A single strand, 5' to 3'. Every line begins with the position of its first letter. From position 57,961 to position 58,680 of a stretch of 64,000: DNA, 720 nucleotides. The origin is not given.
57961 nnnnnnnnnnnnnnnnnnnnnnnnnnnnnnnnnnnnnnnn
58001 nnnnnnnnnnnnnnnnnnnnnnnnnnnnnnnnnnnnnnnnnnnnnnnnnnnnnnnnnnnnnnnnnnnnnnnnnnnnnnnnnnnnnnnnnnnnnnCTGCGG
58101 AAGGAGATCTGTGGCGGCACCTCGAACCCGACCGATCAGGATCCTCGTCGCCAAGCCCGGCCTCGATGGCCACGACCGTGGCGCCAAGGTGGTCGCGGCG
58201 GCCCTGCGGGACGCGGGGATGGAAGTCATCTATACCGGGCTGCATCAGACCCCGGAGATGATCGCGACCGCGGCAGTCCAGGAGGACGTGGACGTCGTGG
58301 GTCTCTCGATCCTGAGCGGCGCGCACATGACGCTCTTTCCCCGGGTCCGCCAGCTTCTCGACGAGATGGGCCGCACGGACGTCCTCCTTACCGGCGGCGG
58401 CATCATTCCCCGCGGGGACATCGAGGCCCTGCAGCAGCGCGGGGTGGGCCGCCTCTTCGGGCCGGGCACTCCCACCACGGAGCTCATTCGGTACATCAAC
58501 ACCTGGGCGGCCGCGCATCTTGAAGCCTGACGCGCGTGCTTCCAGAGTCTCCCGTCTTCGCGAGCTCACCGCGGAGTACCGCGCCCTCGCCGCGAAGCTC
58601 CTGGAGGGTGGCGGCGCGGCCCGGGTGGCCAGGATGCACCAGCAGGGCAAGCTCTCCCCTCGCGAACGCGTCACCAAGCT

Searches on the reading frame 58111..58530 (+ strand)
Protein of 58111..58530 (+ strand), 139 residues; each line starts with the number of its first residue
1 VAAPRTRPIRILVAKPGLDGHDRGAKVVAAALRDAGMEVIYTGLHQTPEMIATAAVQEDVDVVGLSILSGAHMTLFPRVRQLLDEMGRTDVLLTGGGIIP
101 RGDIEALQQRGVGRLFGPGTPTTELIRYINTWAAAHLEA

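Call 19: search_protein_families(library=pfam, proteins=[window:58111-58530:+])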
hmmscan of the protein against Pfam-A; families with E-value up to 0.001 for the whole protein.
window:58111-58530:+ (139 aa): 1 family
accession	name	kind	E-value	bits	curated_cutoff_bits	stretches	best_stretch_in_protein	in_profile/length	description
PF02310.24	B12-binding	-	3.1e-26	92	32.1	1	10-124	2-118/121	B12 binding domain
